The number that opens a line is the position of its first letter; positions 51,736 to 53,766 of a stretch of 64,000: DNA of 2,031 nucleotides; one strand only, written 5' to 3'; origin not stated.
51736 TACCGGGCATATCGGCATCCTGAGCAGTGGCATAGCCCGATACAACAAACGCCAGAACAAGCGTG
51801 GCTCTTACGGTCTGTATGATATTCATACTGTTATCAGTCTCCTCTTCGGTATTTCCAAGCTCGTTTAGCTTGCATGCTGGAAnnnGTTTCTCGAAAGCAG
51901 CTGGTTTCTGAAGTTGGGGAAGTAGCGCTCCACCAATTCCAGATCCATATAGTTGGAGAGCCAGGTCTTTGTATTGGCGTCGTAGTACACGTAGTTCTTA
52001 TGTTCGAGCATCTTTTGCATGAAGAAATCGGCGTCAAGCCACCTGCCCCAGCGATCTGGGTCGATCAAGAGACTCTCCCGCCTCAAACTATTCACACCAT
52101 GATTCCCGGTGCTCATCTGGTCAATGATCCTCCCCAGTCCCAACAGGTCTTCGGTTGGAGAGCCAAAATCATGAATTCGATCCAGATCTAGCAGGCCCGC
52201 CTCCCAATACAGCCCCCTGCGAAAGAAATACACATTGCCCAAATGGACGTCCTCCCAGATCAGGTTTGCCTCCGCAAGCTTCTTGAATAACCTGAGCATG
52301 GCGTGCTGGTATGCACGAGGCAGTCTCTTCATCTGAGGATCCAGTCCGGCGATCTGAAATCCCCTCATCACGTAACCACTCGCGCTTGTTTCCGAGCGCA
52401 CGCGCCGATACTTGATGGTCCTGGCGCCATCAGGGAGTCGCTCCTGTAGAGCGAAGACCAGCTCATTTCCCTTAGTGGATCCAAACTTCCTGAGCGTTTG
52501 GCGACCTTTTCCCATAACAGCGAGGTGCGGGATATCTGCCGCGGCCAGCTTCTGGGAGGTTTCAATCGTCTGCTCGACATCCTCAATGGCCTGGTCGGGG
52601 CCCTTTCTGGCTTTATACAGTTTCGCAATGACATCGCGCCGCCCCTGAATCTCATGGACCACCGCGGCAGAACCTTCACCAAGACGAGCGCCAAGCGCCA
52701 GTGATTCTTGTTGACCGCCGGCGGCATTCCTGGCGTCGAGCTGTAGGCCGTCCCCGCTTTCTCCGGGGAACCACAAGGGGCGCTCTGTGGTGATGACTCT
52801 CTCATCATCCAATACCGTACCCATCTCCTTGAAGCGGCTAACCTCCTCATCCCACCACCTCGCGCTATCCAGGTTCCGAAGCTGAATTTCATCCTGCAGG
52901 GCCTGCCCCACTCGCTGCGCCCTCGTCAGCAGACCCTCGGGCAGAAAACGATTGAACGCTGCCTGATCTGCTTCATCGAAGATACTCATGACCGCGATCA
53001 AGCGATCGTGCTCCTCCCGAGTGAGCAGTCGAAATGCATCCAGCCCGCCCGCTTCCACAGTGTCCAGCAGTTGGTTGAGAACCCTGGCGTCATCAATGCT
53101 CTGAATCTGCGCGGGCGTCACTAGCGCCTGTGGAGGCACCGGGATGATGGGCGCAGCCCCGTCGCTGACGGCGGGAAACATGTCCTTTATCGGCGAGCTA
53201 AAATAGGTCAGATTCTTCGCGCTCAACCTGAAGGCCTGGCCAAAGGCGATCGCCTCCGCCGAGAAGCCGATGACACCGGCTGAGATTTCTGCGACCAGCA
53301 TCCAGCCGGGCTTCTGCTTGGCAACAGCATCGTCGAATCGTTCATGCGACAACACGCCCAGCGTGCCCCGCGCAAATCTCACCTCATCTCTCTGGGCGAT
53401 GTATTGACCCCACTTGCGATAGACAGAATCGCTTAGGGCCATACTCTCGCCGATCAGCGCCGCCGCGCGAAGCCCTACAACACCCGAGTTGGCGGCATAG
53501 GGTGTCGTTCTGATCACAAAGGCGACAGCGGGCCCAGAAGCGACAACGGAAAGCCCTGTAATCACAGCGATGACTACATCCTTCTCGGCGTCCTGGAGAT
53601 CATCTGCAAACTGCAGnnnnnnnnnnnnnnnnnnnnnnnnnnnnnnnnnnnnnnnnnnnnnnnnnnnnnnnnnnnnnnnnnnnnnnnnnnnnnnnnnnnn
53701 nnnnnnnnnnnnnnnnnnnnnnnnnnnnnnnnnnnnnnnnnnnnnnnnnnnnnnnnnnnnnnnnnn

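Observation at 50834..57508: Uncharacterised three-gene envelope module: secreted 555-aa protein, 1316-aa TM protein with kinase-like tail, OmpA-family protein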

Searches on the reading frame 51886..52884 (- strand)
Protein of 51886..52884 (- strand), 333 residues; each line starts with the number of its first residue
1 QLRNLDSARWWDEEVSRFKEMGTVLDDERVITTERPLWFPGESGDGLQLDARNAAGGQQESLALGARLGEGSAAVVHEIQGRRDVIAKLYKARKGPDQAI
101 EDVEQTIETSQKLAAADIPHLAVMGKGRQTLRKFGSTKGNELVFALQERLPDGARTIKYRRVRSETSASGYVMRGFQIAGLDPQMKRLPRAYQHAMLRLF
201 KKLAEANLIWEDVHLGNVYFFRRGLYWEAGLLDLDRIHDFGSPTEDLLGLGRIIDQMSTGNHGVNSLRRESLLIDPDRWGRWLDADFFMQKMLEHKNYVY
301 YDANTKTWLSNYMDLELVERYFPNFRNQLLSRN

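Call 21: search_solved_structures(query=A3, max_evalue=10, show_alignments=3)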
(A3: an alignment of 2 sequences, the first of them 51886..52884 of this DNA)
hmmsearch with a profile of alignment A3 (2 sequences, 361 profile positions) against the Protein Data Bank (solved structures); distinct sequences matched with E-value up to 10: 1.
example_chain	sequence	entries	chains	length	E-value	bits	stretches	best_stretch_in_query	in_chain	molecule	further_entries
4lrj_A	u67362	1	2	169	0.3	13.4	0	194-241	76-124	Effector NleH1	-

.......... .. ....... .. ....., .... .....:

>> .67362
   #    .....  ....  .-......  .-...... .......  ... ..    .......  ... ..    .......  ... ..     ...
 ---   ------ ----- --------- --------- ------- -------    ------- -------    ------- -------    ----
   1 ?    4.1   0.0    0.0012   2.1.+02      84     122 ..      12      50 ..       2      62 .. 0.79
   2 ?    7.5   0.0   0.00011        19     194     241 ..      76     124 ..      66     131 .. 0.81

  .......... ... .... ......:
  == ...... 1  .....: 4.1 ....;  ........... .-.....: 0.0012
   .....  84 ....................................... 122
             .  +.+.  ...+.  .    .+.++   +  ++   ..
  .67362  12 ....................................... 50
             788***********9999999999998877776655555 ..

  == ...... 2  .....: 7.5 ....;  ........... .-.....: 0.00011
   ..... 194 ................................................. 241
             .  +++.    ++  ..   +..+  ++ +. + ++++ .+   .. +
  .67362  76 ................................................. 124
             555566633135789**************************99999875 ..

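Call 52: search_solved_structures(query=A6, max_evalue=10, show_alignments=4)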
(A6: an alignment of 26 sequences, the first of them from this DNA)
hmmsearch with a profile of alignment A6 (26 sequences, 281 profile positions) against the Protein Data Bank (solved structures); distinct sequences matched with E-value up to 10: 641 (the best 60 are shown).
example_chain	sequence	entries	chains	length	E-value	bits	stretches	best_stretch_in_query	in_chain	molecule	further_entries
4lrj_A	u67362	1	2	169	1.5e-06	31.2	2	14-52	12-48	Effector NleH1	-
6hjj_A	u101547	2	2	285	5.1e-06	29.4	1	10-109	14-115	Aurora kinase A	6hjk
2wtv_A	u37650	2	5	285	7.4e-06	28.9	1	10-109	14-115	SERINE/THREONINE-PROTEIN KINASE 6 AURORA/IPL1-RELATED KINASE 1, BREAST TUMOR-AMPLIFIED KIN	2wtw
3cok_A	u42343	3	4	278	1.3e-05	28.2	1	7-137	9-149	Serine/threonine-protein kinase PLK4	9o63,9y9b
4yur_A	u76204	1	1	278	1.3e-05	28.1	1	7-137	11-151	Serine/threonine-protein kinase PLK4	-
4jxf_A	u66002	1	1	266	1.3e-05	28.1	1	8-137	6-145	Serine/threonine-protein kinase PLK4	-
9y9n_A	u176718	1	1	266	1.3e-05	28.1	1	8-137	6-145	Serine/threonine-protein kinase PLK4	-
2xne_A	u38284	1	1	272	1.6e-05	27.8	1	10-109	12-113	SERINE/THREONINE-PROTEIN KINASE 6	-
5ew9_A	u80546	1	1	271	1.6e-05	27.8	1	10-109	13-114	Aurora kinase A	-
7ztl_A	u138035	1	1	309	1.6e-05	27.8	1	10-109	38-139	Aurora kinase A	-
2w1c_A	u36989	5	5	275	1.6e-05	27.8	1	10-109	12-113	SERINE/THREONINE-PROTEIN KINASE 6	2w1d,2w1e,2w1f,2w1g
3h0y_A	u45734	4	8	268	1.6e-05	27.8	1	10-109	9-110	Serine/threonine-protein kinase 6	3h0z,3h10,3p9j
1mq4_A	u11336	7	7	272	1.6e-05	27.8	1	10-109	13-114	AURORA-RELATED KINASE 1 | Serine/threonine-protein kinase 6 | Aurora kinase A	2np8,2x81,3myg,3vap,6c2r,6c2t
6vpj_A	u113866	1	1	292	1.6e-05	27.8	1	10-109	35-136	TPX2 fragment - Aurora A kinase domain fusion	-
9kds_A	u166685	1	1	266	1.6e-05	27.8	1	10-109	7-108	Aurora kinase A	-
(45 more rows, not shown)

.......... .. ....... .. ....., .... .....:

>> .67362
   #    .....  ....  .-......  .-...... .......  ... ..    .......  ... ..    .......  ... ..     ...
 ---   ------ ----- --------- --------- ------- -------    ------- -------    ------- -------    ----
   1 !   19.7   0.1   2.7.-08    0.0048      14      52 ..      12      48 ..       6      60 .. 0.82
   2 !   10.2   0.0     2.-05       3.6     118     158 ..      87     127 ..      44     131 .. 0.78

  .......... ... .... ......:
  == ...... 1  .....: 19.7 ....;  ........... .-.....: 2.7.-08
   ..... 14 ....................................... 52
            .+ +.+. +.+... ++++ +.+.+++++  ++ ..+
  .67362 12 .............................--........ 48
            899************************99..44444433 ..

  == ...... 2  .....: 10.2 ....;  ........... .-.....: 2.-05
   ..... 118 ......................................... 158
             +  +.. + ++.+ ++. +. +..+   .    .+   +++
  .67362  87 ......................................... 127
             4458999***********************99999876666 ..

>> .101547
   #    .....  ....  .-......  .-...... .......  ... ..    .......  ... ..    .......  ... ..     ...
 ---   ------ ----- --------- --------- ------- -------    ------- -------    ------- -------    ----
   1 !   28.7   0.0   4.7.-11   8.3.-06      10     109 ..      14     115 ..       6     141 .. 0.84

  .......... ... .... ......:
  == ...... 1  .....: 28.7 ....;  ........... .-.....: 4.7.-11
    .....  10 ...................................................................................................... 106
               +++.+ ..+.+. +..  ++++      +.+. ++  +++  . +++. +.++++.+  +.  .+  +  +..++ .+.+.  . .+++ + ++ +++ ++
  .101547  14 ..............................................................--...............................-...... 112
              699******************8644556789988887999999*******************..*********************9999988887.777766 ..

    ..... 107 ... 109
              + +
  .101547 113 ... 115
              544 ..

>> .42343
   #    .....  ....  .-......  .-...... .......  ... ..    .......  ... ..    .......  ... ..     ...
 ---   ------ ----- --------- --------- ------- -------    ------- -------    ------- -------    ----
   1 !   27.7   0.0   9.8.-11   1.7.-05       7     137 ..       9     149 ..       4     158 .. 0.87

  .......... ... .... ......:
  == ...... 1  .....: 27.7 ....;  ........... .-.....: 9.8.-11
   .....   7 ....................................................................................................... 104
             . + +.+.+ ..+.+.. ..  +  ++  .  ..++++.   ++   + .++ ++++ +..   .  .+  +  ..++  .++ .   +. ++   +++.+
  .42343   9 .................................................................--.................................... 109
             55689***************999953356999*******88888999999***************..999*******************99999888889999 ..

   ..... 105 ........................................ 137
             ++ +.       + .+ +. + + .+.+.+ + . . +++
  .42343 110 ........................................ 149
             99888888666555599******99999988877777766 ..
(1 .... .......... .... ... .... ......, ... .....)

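Call 56: find_homologous_proteins(query=A6, max_evalue=0.00001)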
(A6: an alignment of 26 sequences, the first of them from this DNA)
Query A6 (26 sequences) (282 aa, profile of the alignment): 1 proteins with E <= 0.00001 among 8000 candidates.
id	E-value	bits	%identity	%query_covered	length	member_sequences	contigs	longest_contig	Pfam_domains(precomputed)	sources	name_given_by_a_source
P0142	1.1e-54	204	25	96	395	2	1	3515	-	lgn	-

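Call 60: find_related_loci(query=A8, collection=metagenome_contigs, flank=10000)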
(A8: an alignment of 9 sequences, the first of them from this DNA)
Query A8 (289 aa) in metagenome_contigs; peptide patterns used: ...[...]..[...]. (x = any residue, [..] = any of these).
43 stretches matched a pattern; 5 encode a relative of the query (tblastn E <= 1e-3); 5 distinct loci.
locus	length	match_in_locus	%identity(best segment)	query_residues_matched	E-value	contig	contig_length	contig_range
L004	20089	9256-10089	34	18-285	1e-28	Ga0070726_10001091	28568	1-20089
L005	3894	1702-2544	27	20-281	1e-18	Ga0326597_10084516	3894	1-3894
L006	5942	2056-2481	31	144-281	9e-14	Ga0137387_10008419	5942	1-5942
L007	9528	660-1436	27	5-278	1e-13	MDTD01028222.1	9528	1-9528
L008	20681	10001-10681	27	10-258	3e-11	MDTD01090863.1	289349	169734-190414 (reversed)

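Call 65: search_protein_families(library=pfam, proteins=[L008:1137-2786:+, L008:2783-6181:+, L008:11448-12302:-, L004:10127-11815:+, L004:2315-5074:+], max_evalue=0.001)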
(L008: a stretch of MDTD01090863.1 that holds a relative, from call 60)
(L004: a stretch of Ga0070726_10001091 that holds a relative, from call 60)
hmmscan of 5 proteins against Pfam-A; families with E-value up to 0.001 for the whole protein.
L008:1137-2786:+ (549 aa): 0 families

L008:2783-6181:+ (1132 aa): 0 families

L008:11448-12302:- (284 aa): 3 families
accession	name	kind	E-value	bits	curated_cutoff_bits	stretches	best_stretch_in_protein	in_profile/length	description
PF00520.37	Ion_trans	-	8.7e-32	110.7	25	1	57-270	2-238/241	Ion transport protein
PF07885.22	Ion_trans_2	-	3e-14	53.1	22.5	1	189-266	3-78/79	Ion channel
PF00060.32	Lig_chan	-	9e-05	22.8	30.8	1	181-271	9-100/146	Ligand-gated ion channel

L004:10127-11815:+ (562 aa): 0 families

L004:2315-5074:+ (919 aa): 0 families

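Call 111: search_protein_families(library=pfam, alignment_id=A6, max_evalue=1)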
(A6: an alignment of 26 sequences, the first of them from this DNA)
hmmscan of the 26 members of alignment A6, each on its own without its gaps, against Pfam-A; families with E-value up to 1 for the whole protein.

A. member 1, seq(282 aa): 0 families

B. families by the number of members that match (of 26 scanned): 10 families
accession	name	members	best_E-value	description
PF10707.15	YrbL-PhoP_reg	4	0.0015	PhoP regulatory network protein YrbL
PF01636.29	APH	2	0.0006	Phosphotransferase enzyme family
PF06293.20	Kdo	2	0.021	Lipopolysaccharide kinase (Kdo/WaaP) family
PF09636.16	XkdW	1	0.022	XkdW protein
PF19709.4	DUF6206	1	0.061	Family of unknown function (DUF6206)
PF24951.3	LisH_PAC1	1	0.13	PAC1 LisH domain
PF13036.11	LpoB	1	0.13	Peptidoglycan-synthase activator LpoB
PF18908.5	DUF5663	1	0.16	Protein of unknown function (DUF5663)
PF07380.17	Pneumo_M2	1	0.18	Pneumovirus M2 protein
PF09005.15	FUBP_C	1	0.21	Far upstream element-binding protein, C-terminal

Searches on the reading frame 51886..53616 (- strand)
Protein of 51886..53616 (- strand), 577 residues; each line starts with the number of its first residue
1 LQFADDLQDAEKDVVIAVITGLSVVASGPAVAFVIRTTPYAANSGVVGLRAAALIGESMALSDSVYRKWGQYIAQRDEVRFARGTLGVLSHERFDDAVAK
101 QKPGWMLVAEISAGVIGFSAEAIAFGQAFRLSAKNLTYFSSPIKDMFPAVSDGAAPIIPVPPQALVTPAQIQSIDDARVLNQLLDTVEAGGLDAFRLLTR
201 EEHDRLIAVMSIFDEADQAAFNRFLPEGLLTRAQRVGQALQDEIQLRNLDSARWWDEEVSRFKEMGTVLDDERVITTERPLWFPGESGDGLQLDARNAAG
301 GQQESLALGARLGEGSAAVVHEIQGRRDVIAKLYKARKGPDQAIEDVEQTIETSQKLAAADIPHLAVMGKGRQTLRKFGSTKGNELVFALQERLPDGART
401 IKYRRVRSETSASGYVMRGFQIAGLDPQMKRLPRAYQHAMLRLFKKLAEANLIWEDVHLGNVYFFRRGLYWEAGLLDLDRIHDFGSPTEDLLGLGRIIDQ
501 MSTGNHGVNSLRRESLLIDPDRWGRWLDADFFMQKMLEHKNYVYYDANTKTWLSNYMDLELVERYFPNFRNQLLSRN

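Call 83: predict_structure(alignment_id=A11)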
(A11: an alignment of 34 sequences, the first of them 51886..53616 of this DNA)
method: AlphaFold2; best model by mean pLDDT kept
length: 577 residues; sequences in the alignment: 34
mean_pLDDT: 78.2   pTM: 0.58
mean pLDDT of the five models: 78.2, 78.1, 76.6, 75.0, 74.3
residues with pLDDT >= 90: 244; 70-90: 168; 50-70: 71; < 50: 94
segments of 3 or more residues with pLDDT < 50: 29-38, 138-144, 146-172, 250-277, 410-421, 575-577
pLDDT, mean of each block of 10 residues (from residue 1): 63 70 53 47 68 84 89 93 87 92 88 85 81 57 43 38 39 72 95 91 88 73 86 90 68 40 33 45 88 92 95 91 97 90 93 97 98 78 86 95 61 44 63 95 98 93 96 96 84 79 86 61 78 95 90 94 96 59
secondary structure, 60 per line:
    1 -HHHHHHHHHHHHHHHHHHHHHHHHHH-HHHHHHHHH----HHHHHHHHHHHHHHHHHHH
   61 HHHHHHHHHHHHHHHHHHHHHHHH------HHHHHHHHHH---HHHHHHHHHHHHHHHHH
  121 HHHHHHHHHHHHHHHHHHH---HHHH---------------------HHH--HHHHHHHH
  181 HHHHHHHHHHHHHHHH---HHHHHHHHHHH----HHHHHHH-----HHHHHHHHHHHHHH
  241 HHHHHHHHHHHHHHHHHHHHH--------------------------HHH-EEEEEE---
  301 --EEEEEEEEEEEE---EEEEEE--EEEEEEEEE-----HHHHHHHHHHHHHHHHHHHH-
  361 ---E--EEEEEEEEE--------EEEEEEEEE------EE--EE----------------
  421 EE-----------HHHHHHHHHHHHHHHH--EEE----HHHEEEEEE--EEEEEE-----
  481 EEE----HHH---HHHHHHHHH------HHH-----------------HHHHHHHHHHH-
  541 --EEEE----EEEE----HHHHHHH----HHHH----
elements in order: H2-27 H29-37 H42-84 H91-100 H104-139 H143-146 H173-196 H200-210 H215-221 H227-261 E292-297 E303-314 E318-323 E326-334 H340-359 E367-375 E384-392 H434-449 E452-454 E462-467 E470-475 E481-483 H494-502 H529-539 E543-546 E551-554 H559-565 H570-573

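Call 85: fold_search(model_id=the predicted structure, library=pdb)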
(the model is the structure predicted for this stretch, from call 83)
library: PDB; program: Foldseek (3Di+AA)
matches with E <= 10: 1180; with E <= 0.001: 12
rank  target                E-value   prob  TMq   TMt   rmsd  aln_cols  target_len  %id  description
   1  8zdb_p                1.1e-04  1.00  0.20  0.31  25.7       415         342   12  Cryo-EM structure of the human ubiquitylated 40S ribosome with RIOK3 (released 2025-02-12)
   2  6dfl_A                1.3e-04  1.00  0.19  0.38  10.7       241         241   16  WaaP in complex with acyl carrier protein (released 2019-04-03)
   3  8zdc_p                3.7e-04  1.00  0.20  0.28  24.3       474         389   12  Cryo-EM structure of the human ubiquitylated pre-40S ribosome with RIOK3 (released 2025-02-12)
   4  6wqx_D                4.1e-04  1.00  0.20  0.45  10.7       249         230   13  Human PRPK-TPRKB complex (released 2021-02-17)
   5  4lv8_A                4.5e-04  1.00  0.24  0.36   8.9       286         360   12  Murine IRGa6 bound to Toxoplasma ROP5C, a pseudokinase GDI (released 2013-09-25)
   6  4jrn_A                4.9e-04  1.00  0.24  0.37   7.0       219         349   14  ROP18 kinase domain in complex with AMP-PNP and sucrose (released 2013-10-23)
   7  2w1z_B                5.7e-04  1.00  0.25  0.37  10.1       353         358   13  ROP2 from Toxoplasma gondii: A virulence factor with a protein- kinase fold and no enzymatic activity. (released 2008-12-09)
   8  6cqh_B                6.0e-04  1.00  0.20  0.34   6.7       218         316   12  Crystal Structure of the Human vaccinia-related kinase bound to a N-propynyl-N-ethyl-dihydropteridine inhibitor (released 2018-03-28)
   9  3q60                  7.0e-04  1.00  0.28  0.42  10.6       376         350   11  Crystal structure of virulent allele ROP5B pseudokinase domain bound to ATP (released 2011-02-23)
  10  4ww5_A                7.0e-04  1.00  0.18  0.37  10.5       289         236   12  Crystal structure of binary complex Bud32-Cgi121 in complex with AMPP (released 2015-03-18)
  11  7szc_C                8.0e-04  1.00  0.21  0.46  11.1       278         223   13  Crystal Structure Analysis of human PRPK complex with a compound (released 2022-12-14)
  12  4e4x_B                9.3e-04  1.00  0.23  0.41  10.0       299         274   13  Crystal Structure of B-Raf Kinase Domain in Complex with a Dihydropyrido[2,3-d]pyrimidinone-based Inhibitor (released 2012-05-09)
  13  4ww7_A                1.0e-03  1.00  0.17  0.37  10.0       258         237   14  Crystal structure of binary complex Bud32-Cgi121 in complex with AMP (released 2015-03-18)
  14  1zth_D                1.1e-03  1.00  0.20  0.44   8.1       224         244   16  Crystal Structure of A.fulgidus Rio1 serine protein kinase bound to ADP and Manganese ion (released 2005-07-19)
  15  8uyf_B                1.1e-03  1.00  0.19  0.27   8.0       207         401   12  Structure of nucleotide-free Pediculus humanus (Ph) PINK1 dimer (released 2024-01-31)
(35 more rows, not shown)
